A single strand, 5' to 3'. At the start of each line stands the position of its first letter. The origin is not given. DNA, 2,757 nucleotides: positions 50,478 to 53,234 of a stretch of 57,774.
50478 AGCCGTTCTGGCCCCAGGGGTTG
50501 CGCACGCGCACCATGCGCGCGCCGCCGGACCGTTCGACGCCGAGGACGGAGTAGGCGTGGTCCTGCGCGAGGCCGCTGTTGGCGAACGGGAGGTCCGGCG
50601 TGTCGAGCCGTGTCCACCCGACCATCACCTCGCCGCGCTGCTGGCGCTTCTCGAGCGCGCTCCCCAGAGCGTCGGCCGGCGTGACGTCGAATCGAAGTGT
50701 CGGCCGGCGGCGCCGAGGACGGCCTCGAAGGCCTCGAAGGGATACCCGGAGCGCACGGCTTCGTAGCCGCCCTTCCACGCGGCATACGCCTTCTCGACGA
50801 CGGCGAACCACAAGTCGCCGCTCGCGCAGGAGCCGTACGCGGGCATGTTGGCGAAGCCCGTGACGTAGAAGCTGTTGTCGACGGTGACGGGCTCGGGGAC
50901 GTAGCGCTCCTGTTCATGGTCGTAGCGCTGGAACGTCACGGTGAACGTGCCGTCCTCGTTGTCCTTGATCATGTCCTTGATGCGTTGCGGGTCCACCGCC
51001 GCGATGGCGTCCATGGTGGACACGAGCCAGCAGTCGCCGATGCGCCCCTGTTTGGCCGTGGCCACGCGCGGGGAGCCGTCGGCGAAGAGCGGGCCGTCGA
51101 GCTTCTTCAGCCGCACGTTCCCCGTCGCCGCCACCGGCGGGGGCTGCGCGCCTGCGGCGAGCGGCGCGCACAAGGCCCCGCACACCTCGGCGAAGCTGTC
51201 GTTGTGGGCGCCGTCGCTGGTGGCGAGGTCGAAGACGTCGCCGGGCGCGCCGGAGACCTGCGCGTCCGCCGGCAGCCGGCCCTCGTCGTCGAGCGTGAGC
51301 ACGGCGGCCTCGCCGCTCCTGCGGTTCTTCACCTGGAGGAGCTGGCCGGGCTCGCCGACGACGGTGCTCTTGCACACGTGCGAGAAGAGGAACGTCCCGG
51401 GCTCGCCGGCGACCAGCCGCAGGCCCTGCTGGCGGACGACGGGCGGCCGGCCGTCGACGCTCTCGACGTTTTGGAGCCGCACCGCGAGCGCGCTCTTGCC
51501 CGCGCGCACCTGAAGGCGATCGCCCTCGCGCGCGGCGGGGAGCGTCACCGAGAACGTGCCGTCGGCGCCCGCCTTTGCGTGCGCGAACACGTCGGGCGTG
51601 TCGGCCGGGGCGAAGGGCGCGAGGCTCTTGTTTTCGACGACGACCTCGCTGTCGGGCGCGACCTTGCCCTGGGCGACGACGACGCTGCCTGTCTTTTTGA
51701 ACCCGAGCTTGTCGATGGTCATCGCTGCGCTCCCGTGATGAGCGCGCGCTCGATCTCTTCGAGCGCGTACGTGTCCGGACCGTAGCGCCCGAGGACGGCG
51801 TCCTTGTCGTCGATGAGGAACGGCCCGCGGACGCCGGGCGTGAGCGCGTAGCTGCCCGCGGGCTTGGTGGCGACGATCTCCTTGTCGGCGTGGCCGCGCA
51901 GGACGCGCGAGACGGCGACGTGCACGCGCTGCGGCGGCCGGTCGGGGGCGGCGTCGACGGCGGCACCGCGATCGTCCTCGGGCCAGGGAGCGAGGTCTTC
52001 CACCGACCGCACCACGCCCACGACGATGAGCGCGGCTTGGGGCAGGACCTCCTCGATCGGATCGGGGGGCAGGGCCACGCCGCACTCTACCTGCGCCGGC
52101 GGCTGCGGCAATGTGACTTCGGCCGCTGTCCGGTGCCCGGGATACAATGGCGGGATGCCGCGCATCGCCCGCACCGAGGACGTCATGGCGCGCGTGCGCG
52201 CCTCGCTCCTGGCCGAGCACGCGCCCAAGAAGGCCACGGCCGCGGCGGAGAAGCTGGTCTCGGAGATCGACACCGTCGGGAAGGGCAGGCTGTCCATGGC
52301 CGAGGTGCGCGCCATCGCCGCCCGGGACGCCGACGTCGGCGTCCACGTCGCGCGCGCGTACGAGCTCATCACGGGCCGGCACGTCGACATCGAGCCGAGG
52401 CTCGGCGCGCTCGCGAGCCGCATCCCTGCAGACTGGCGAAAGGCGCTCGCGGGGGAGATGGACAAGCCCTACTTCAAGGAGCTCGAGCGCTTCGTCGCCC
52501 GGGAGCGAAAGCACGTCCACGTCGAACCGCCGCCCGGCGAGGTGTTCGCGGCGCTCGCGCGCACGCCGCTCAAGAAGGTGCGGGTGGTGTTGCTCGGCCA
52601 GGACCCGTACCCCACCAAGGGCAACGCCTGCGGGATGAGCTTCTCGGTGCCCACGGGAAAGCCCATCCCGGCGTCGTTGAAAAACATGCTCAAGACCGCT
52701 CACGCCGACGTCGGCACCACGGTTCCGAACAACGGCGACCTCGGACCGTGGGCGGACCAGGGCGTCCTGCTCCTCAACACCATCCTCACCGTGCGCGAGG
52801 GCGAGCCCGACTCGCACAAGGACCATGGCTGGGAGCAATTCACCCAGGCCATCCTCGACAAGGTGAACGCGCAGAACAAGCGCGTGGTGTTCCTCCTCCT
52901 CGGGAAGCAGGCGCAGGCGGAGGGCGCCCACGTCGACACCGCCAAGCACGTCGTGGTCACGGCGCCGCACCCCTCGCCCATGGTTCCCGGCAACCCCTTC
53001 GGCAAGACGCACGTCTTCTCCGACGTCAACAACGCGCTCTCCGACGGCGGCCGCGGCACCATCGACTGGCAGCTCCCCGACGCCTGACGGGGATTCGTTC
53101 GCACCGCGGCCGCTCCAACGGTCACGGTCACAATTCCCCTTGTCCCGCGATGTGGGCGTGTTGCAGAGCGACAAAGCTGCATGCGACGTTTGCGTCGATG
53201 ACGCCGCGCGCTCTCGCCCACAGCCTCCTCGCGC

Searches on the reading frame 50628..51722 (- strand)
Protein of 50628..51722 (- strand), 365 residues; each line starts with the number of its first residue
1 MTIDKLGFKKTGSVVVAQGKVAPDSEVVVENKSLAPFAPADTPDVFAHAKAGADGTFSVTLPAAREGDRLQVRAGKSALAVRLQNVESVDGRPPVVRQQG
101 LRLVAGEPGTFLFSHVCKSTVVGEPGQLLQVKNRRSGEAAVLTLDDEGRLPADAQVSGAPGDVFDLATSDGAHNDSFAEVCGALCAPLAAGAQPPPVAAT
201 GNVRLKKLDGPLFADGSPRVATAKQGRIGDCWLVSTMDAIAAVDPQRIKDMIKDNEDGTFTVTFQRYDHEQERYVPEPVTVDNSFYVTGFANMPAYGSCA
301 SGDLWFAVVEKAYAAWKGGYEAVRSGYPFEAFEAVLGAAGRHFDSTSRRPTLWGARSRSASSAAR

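Call 10: search_protein_families(library=pfam, proteins=[window:50628-51722:-], max_evalue=0.001)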
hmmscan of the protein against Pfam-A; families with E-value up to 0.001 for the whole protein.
window:50628-51722:- (365 aa): 2 families
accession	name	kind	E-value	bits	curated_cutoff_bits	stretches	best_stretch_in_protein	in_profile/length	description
PF00648.27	Peptidase_C2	-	5.7e-16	58.9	23.8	1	219-355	46-181/297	Calpain family cysteine protease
PF17936.7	Big_6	-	0.00011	22.7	27.6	0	44-74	35-66/83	Bacterial Ig domain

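Call 71: search_protein_families(library=padloc, proteins=[window:50628-51722:-], max_evalue=0.01)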
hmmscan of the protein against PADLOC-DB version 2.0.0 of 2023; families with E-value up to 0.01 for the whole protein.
window:50628-51722:- (365 aa): 0 families

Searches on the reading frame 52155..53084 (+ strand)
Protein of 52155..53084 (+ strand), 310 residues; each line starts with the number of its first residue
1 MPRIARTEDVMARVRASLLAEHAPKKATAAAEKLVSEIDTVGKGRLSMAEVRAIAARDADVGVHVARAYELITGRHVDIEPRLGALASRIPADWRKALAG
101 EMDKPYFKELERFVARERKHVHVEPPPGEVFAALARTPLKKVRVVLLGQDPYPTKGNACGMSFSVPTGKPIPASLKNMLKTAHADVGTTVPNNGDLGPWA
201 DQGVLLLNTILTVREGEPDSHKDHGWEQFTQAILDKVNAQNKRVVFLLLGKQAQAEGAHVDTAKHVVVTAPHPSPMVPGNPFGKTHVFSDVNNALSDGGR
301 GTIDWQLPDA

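Call 10: search_protein_families(library=pfam, proteins=[window:52155-53084:+], max_evalue=0.001)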
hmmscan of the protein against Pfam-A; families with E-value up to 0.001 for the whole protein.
window:52155-53084:+ (310 aa): 1 family
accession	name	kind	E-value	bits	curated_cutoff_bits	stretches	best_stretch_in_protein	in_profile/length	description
PF03167.25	UDG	-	1.1e-14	55.1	24.3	1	141-277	7-122/141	Uracil DNA glycosylase superfamily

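Call 25: search_protein_families(library=ncbifam, proteins=[window:52155-53084:+], max_evalue=1e-20)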
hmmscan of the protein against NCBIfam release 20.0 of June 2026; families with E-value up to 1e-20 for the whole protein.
window:52155-53084:+ (310 aa): 5 families
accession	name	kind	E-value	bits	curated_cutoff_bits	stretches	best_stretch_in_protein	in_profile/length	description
NF003592.0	PRK05254.1-5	equivalog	3.6e-77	259.1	162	1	89-309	4-224/225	uracil-DNA glycosylase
NF003589.0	PRK05254.1-2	equivalog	1.4e-75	253.8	223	1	90-308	7-226/227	uracil-DNA glycosylase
TIGR00628.1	ung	equivalog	5.6e-68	229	185.75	1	93-297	3-207/210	uracil-DNA glycosylase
NF003591.1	PRK05254.1-4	equivalog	2.2e-58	197.2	237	1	90-293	1-204/208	uracil-DNA glycosylase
NF003588.0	PRK05254.1-1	equivalog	7.6e-55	185.9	143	1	86-308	6-225/225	uracil-DNA glycosylase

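Call 31: find_homologous_proteins(query=window:52155-53084:+, max_evalue=1e-20)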
Query window:52155-53084:+ (310 aa): 4956 proteins with E <= 1e-20 among 8000 candidates; the best 120 are listed.
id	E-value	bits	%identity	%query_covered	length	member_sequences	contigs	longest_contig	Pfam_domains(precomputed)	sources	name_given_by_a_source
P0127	1.3e-204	696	100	100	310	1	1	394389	PF03167.26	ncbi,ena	-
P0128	3.5e-143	494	71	99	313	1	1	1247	PF03167.26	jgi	jgi:uracil-DNA glycosylase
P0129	2.2e-136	472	64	100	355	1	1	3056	PF03167.26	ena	-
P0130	3.7e-121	422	70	89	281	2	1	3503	PF03167.26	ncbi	ncbi:MAG TPA: uracil-DNA glycosylase, partial [Myxococcota bacterium]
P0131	8.6e-118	411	56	100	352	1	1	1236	PF03167.26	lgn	-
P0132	8.2e-107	375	62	89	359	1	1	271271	PF03167.26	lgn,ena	-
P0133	3.7e-100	353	70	73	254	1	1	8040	PF03167.26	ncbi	ncbi:MAG: uracil-DNA glycosylase [Myxococcaceae bacterium]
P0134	2.2e-99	351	70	72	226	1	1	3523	PF03167.26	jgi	jgi:uracil-DNA glycosylase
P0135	8.4e-98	345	67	73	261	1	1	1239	PF03167.26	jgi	jgi:uracil-DNA glycosylase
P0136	1.2e-94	335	65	74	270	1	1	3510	PF03167.26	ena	-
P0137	2.6e-94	334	65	73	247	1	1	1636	PF03167.26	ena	-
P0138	1.2e-93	332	65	73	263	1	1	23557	PF03167.26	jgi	jgi:uracil-DNA glycosylase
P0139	3.8e-91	324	66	74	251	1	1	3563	PF03167.26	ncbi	-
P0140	2.1e-89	318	64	72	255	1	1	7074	PF03167.26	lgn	-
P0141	1.7e-88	315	62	73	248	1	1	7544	PF03167.26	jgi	-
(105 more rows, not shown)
